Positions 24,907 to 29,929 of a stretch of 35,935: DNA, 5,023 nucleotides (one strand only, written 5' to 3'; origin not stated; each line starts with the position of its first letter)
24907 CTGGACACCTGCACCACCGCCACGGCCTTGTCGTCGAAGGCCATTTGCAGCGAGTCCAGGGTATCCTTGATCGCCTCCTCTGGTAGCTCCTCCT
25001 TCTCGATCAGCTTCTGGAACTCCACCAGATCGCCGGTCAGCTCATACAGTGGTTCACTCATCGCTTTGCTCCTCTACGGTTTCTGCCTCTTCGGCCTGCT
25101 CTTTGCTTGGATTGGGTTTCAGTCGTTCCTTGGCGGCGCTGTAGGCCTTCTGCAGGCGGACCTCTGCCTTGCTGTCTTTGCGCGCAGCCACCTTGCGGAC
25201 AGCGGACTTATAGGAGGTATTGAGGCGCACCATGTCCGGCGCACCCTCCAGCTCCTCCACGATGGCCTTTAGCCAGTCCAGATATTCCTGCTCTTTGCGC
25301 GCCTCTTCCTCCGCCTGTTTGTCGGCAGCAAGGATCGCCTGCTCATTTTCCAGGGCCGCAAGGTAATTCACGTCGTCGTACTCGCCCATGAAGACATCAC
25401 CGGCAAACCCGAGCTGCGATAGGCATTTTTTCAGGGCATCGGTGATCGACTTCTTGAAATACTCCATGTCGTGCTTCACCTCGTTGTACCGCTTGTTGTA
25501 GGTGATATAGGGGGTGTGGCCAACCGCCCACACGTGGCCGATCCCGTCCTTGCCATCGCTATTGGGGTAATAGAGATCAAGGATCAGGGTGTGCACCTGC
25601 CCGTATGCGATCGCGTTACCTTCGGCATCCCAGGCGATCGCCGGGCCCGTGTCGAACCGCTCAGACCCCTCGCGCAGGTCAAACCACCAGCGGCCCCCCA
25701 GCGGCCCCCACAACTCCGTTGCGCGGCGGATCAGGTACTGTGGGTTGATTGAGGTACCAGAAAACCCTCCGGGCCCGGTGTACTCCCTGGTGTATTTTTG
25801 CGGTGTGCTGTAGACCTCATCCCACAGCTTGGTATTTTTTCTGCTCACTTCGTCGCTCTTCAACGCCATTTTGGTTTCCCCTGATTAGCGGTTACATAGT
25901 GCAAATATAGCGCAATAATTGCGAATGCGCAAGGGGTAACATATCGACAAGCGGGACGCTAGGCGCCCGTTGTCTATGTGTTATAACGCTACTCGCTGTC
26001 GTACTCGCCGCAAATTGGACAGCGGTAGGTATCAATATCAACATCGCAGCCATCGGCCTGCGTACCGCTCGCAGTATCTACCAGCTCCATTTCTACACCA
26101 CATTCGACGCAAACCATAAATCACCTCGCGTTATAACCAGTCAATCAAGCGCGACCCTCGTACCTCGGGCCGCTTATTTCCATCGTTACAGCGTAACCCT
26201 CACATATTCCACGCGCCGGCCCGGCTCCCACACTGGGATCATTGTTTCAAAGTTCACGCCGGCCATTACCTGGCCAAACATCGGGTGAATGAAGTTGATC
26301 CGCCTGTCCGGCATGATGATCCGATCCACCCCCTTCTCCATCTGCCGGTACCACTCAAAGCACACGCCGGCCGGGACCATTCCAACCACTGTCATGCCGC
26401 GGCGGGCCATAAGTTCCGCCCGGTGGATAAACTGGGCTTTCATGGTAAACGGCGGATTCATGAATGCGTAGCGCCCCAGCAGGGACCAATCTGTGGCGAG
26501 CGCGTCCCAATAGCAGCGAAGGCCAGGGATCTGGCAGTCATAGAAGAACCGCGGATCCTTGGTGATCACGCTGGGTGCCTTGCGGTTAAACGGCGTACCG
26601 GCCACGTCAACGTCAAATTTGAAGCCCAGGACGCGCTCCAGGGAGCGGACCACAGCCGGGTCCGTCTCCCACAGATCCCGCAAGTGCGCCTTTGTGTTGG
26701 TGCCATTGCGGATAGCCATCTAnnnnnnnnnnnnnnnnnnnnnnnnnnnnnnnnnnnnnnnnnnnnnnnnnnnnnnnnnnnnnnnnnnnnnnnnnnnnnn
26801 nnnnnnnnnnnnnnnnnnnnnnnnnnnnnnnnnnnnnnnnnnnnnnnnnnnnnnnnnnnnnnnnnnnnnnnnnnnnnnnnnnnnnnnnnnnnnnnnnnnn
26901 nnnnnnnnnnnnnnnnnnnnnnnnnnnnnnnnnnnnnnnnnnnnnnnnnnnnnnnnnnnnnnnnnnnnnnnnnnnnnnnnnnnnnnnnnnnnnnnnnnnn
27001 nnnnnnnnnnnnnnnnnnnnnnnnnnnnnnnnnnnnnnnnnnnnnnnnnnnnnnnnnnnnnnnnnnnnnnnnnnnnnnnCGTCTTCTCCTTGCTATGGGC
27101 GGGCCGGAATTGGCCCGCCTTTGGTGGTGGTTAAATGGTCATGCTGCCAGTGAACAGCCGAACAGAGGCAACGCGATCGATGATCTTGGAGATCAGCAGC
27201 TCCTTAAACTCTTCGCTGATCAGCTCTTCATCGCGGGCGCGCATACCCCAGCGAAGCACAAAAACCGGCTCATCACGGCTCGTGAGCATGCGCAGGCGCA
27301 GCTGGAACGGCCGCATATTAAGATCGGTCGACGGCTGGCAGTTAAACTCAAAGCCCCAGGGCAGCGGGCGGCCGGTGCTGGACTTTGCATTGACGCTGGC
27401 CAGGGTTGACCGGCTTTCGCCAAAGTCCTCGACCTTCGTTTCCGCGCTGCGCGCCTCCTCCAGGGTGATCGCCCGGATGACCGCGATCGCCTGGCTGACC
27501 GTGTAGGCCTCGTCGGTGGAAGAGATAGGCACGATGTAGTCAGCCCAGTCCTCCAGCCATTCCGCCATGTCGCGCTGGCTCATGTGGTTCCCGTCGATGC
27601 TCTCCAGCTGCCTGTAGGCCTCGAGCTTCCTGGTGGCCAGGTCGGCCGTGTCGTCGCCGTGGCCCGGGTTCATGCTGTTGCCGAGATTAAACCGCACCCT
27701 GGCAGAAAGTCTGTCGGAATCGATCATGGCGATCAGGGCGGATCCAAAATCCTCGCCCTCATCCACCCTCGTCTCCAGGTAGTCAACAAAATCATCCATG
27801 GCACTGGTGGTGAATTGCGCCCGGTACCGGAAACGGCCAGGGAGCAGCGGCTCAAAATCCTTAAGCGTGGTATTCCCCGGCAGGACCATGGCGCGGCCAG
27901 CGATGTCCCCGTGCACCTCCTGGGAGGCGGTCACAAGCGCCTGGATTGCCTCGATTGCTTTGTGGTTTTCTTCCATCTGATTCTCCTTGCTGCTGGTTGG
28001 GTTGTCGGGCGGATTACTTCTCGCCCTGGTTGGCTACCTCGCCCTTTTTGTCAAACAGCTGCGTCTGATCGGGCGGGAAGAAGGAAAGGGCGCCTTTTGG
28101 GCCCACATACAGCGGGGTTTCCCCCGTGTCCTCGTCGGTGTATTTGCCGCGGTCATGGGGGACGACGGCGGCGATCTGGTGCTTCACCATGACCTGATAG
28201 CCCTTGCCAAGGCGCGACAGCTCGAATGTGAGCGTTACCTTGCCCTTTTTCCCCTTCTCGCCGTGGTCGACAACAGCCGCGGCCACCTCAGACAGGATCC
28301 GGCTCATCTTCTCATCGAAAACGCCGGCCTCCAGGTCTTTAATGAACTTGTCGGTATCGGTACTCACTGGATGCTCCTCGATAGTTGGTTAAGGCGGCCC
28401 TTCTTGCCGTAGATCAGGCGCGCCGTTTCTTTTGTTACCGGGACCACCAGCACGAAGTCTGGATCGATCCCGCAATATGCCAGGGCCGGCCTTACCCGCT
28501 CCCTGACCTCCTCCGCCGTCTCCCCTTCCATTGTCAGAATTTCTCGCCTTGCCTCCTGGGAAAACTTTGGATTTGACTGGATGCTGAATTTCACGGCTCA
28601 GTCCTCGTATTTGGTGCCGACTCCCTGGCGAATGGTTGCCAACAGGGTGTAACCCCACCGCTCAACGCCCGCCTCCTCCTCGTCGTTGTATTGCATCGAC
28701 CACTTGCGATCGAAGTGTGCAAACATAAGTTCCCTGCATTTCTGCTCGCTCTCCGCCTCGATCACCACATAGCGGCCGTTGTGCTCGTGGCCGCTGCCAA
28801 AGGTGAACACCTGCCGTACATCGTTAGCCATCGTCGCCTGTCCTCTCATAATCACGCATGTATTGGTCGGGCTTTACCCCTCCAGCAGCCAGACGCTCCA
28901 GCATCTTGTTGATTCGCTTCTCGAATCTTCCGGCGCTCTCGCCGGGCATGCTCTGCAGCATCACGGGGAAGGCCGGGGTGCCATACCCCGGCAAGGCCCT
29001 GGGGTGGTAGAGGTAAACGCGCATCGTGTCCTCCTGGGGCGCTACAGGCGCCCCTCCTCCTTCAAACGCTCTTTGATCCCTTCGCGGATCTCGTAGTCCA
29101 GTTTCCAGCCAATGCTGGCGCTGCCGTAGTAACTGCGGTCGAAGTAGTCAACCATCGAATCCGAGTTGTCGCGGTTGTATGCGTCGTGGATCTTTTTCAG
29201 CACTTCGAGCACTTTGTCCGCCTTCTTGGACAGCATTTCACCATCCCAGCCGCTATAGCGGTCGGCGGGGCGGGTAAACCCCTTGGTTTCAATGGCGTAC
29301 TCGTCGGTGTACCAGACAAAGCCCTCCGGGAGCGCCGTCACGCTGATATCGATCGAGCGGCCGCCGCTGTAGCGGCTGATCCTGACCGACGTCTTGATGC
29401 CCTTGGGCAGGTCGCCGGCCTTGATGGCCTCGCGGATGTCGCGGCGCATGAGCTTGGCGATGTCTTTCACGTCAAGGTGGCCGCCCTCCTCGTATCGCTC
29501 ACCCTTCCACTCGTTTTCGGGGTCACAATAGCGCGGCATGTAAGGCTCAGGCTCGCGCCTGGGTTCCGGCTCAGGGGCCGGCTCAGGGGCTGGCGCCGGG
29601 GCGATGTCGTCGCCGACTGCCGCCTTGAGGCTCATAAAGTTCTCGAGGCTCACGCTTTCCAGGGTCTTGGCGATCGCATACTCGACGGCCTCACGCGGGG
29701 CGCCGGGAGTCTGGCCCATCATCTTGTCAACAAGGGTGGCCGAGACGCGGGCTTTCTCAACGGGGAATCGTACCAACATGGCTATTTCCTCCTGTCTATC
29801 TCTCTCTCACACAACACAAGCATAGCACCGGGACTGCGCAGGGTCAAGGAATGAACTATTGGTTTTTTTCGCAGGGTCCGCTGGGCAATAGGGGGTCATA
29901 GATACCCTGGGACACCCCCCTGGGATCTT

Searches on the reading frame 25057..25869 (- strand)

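Call 40: search_protein_families(library=phrogs, proteins=[window:25057-25869:-], max_evalue=0.001)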
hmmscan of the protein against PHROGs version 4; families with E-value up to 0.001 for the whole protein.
window:25057-25869:- (271 aa): 3 families
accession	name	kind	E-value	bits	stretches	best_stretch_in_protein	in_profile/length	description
phrog_7838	-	DNA, RNA and nucleotide metabolism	6.6e-60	203.7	1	10-257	3-240/242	exonuclease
phrog_2489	-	DNA, RNA and nucleotide metabolism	2.5e-34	119.7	1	6-229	458-686/728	exonuclease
phrog_7792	-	unknown function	1.1e-16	62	1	7-183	4-167/255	-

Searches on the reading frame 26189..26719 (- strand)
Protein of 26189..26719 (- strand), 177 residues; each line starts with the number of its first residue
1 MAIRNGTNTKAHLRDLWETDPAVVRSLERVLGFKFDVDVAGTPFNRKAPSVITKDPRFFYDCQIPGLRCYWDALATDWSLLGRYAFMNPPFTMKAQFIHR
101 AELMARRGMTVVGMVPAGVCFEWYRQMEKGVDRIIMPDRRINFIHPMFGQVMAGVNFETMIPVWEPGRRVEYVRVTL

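Call 40: search_protein_families(library=phrogs, proteins=[window:26189-26719:-], max_evalue=0.001)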
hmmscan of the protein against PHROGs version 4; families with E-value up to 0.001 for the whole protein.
window:26189-26719:- (177 aa): 1 family
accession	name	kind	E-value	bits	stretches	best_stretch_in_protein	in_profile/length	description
phrog_111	-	other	3.9e-29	103.4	1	5-167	55-204/345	DNA methyltransferase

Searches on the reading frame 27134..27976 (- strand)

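Call 40: search_protein_families(library=phrogs, proteins=[window:27134-27976:-], max_evalue=0.001)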
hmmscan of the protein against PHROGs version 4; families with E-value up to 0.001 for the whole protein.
window:27134-27976:- (281 aa): 2 families
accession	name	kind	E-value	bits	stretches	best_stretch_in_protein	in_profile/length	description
phrog_210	-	unknown function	2.9e-56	191.7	1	3-265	3-262/274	-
phrog_18285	-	unknown function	5.7e-12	46.5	1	194-280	3-84/85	-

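Call 64: search_protein_families(library=pfam, proteins=[window:27134-27976:-], max_evalue=0.01)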
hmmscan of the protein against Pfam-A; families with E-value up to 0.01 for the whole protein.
window:27134-27976:- (281 aa): 1 family
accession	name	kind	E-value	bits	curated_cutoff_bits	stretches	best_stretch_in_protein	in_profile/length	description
PF10065.14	DUF2303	-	1.5e-42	146.1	26.6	1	7-277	4-267/269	Uncharacterized conserved protein (DUF2303)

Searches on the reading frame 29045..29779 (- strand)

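Call 40: search_protein_families(library=phrogs, proteins=[window:29045-29779:-], max_evalue=0.001)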
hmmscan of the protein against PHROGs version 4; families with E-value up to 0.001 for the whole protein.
window:29045-29779:- (245 aa): 2 families
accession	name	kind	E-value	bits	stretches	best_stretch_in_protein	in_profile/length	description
phrog_10415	-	unknown function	3.1e-11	44.8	1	105-228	7-121/129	-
phrog_1926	-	other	1.3e-10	40.6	1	86-221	997-1126/1410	released from the phage upon host infection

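Call 64: search_protein_families(library=pfam, proteins=[window:29045-29779:-], max_evalue=0.01)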
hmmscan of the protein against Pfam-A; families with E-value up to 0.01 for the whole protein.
window:29045-29779:- (245 aa): 2 families
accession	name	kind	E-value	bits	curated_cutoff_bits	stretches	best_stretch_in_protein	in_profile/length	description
PF05887.16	Trypan_PARP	-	0.0016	18.9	100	1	55-92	55-92/134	Procyclic acidic repetitive protein (PARP)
PF18847.6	LPD29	-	0.0028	18.8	27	1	104-153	3-44/93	Large polyvalent protein associated domain 29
